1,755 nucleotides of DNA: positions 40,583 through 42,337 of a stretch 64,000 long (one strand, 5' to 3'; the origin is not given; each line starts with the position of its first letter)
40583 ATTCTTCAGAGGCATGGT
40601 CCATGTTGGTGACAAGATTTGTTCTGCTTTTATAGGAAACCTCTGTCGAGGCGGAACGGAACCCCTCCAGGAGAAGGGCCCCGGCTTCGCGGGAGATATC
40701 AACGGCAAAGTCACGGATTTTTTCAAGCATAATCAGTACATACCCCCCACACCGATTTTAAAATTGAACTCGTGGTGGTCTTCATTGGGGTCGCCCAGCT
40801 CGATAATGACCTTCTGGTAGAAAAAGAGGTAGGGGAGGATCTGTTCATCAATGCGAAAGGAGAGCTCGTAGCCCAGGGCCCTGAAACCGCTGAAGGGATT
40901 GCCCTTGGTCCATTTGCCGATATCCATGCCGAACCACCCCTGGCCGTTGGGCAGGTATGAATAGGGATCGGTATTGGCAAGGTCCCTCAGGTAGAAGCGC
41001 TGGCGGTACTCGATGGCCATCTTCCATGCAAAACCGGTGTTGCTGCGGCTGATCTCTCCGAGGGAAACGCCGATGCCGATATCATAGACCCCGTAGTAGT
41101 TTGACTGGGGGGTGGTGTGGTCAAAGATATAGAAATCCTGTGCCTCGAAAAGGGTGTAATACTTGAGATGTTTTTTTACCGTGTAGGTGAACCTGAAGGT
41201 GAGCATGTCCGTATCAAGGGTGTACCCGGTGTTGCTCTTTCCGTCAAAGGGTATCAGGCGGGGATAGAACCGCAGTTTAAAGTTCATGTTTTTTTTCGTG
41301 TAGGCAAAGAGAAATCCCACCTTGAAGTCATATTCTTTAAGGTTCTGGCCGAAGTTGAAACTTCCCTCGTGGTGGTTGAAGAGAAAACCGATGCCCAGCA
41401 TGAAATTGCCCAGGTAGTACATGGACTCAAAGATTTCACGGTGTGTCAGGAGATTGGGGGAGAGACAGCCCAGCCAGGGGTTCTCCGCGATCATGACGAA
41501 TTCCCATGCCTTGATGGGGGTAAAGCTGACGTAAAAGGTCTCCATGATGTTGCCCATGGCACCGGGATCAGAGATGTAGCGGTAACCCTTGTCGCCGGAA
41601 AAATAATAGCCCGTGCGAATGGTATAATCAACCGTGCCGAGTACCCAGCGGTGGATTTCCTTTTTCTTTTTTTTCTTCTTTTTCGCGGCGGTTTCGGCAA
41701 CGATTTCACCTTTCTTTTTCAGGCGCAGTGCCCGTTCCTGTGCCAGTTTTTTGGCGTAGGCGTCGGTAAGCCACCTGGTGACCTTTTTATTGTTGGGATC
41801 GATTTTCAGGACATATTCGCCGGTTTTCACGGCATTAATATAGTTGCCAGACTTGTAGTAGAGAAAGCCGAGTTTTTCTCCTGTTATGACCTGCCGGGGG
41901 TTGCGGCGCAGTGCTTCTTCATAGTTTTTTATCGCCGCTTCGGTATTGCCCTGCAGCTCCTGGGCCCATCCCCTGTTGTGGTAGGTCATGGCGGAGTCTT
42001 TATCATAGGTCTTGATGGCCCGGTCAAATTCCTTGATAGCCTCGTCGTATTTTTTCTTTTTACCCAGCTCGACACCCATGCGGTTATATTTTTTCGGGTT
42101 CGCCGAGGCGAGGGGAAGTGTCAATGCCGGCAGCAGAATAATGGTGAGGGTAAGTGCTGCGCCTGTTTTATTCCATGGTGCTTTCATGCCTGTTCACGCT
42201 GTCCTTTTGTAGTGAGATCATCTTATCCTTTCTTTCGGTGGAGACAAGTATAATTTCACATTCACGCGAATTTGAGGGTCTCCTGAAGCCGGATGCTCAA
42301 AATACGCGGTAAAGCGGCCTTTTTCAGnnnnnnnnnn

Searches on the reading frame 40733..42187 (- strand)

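Call 87: search_protein_families(library=pfam, proteins=[window:40733-42187:-])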
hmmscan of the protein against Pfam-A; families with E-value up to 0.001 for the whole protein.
window:40733-42187:- (484 aa): 11 families
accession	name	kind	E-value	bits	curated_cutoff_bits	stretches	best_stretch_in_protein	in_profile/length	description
PF07719.23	TPR_2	-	9.5e-18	63.2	27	1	68-98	3-33/34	Tetratricopeptide repeat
PF00515.34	TPR_1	-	4.3e-17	61.6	27.8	2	67-98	2-33/34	Tetratricopeptide repeat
PF13181.12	TPR_8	-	1.1e-11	44.4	25.7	1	69-97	4-32/34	Tetratricopeptide repeat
PF13414.12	TPR_11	-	3.5e-11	43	26.8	1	79-114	7-42/42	TPR repeat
PF13424.12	TPR_12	-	2.4e-10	40.9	30.1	1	35-95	7-74/77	Tetratricopeptide repeat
PF25063.1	ARM_TT21_C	-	5.1e-09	36.7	35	1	43-137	107-201/209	Tetratricopeptide repeat protein 21 C-terminal ARM domain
PF13432.12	TPR_16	-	1.4e-08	35.5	32.7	1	38-97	4-62/65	Tetratricopeptide repeat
PF13431.12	TPR_17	-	9.6e-07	29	24.4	0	54-86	2-33/34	Tetratricopeptide repeat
PF13428.12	TPR_14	-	1.4e-05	25.8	23.5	0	70-100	5-35/44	Tetratricopeptide repeat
PF13174.12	TPR_6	-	1.4e-05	25.8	26.3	0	71-97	5-31/33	Tetratricopeptide repeat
PF14559.12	TPR_19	-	2.1e-05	25.2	25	0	79-116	4-41/68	Tetratricopeptide repeat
